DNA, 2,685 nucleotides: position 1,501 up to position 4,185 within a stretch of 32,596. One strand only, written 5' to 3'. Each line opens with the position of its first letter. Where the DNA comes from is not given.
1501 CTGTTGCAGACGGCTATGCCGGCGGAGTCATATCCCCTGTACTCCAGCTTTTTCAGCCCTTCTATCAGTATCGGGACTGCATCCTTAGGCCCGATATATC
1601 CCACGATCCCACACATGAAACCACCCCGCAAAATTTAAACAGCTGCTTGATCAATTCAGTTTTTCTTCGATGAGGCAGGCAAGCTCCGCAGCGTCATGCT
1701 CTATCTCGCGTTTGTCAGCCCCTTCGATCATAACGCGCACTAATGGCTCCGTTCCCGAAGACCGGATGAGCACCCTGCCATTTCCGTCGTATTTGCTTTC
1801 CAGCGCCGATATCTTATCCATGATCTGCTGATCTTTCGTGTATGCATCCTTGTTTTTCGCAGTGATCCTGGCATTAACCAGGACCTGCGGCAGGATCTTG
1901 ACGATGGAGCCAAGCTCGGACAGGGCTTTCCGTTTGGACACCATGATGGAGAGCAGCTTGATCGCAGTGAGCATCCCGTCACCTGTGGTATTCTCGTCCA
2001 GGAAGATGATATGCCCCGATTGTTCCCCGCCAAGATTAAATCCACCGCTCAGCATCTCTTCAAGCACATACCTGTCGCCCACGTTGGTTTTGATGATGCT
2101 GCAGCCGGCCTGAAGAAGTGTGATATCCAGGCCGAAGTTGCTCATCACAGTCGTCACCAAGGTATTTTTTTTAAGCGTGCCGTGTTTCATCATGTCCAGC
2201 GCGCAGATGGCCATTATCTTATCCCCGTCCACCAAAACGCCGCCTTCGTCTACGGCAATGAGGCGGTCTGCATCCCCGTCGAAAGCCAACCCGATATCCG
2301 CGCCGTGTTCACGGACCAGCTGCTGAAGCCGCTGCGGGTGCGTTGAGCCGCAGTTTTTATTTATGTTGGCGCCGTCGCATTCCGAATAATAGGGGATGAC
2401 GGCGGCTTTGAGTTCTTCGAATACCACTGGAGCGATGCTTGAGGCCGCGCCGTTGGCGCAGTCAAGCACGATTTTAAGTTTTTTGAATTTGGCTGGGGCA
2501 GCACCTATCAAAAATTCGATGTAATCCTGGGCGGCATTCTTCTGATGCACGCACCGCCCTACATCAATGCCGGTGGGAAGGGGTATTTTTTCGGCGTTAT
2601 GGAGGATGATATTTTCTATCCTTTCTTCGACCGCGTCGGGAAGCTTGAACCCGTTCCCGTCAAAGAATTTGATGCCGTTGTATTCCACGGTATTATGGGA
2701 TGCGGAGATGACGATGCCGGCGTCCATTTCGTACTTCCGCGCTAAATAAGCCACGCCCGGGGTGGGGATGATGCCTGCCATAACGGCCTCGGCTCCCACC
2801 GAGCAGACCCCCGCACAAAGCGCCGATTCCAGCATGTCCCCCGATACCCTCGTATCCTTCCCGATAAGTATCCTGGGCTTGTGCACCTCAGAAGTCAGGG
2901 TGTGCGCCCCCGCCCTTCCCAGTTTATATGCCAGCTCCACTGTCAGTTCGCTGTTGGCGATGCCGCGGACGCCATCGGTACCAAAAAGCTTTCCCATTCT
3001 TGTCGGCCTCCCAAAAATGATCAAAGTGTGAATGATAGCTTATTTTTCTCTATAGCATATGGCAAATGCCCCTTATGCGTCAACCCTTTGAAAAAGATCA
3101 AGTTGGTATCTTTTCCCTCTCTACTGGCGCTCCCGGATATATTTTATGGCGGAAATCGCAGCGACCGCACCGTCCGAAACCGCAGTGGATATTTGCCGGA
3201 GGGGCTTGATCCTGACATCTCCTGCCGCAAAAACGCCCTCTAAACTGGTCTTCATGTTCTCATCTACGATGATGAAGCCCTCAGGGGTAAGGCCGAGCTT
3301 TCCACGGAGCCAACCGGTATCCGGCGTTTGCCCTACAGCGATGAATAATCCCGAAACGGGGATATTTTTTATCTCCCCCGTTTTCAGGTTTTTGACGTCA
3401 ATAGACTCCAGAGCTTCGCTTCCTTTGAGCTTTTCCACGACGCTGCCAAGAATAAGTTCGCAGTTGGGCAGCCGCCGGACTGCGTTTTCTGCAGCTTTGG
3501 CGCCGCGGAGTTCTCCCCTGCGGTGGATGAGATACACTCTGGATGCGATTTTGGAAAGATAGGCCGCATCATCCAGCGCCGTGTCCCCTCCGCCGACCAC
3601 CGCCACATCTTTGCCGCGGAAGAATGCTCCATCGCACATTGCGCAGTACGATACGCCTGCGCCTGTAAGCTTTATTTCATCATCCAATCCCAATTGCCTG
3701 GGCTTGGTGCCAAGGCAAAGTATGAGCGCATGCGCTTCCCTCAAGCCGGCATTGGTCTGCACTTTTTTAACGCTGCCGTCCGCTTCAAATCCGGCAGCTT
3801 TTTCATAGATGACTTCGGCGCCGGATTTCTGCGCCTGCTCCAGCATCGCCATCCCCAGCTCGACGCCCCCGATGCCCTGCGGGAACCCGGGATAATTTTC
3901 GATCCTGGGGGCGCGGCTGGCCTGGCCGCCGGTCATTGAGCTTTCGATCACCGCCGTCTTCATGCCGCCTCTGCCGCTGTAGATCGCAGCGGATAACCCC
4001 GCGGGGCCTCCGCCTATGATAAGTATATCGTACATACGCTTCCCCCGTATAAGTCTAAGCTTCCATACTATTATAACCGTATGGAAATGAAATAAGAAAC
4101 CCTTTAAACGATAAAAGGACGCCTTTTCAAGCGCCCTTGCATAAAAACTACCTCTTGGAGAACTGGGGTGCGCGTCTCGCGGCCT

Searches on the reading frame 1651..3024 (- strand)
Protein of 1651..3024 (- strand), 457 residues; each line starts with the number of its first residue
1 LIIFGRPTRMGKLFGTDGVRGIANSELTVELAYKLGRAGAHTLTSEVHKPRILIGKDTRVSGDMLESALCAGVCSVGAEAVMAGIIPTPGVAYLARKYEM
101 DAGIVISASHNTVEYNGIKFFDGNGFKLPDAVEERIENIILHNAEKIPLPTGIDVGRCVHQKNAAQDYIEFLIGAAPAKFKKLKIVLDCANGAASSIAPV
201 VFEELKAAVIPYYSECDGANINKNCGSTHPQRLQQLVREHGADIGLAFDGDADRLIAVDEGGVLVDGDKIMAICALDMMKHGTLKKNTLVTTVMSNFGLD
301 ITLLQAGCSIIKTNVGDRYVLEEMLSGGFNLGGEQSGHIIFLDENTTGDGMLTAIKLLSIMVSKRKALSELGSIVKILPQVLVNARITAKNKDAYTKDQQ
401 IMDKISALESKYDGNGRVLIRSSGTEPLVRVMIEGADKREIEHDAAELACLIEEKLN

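Call 51: search_protein_families(library=pfam, proteins=[window:1651-3024:-], max_evalue=0.00001)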
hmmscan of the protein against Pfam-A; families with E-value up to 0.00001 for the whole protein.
window:1651-3024:- (457 aa): 4 families
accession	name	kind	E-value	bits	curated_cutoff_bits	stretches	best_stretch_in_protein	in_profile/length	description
PF02878.22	PGM_PMM_I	-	3.5e-43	147.1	22.5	1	12-144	2-135/138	Phosphoglucomutase/phosphomannomutase, alpha/beta/alpha domain I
PF02880.22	PGM_PMM_III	-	1.6e-35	122.1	20.7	1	266-371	1-107/115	Phosphoglucomutase/phosphomannomutase, alpha/beta/alpha domain III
PF02879.22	PGM_PMM_II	-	3e-18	66.7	29.3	1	167-262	2-103/103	Phosphoglucomutase/phosphomannomutase, alpha/beta/alpha domain II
PF00408.26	PGM_PMM_IV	-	1.1e-15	57.8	23.1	1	382-448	1-65/68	Phosphoglucomutase/phosphomannomutase, C-terminal domain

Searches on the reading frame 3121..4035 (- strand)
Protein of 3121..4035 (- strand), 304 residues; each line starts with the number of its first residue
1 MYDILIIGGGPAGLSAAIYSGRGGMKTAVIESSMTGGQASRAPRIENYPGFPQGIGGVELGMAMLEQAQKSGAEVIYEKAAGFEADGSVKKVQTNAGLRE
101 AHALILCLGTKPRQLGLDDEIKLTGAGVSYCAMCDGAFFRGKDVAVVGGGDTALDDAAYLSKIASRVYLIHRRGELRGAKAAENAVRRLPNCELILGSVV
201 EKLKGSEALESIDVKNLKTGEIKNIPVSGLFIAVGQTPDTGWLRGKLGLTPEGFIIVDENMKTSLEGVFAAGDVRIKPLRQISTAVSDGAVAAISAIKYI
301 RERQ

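Call 51: search_protein_families(library=pfam, proteins=[window:3121-4035:-], max_evalue=0.00001)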
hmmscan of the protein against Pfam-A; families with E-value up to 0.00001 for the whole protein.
window:3121-4035:- (304 aa): 8 families
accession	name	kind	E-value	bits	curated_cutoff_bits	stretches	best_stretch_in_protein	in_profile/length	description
PF07992.20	Pyr_redox_2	-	6.7e-44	150.9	26.1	1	2-289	1-291/291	Pyridine nucleotide-disulphide oxidoreductase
PF13738.12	Pyr_redox_3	-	4e-15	56.3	30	1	85-272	109-305/305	Pyridine nucleotide-disulphide oxidoreductase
PF00070.33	Pyr_redox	-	1.8e-13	51.3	22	1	144-215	2-80/82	Pyridine nucleotide-disulphide oxidoreductase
PF01266.30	DAO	-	5.6e-09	36.4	27.9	0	3-41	1-40/353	FAD dependent oxidoreductase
PF01946.23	Thi4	-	2e-07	31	26.2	0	3-37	19-54/235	Thi4 family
PF12831.13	FAD_oxidored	-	1.8e-06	28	27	1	3-42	1-41/416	FAD dependent oxidoreductase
PF00890.30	FAD_binding_2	-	5.2e-06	26.3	20.4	0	3-37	1-36/414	FAD binding domain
PF01494.25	FAD_binding_3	-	7.1e-06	25.9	22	0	2-45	2-45/349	FAD binding domain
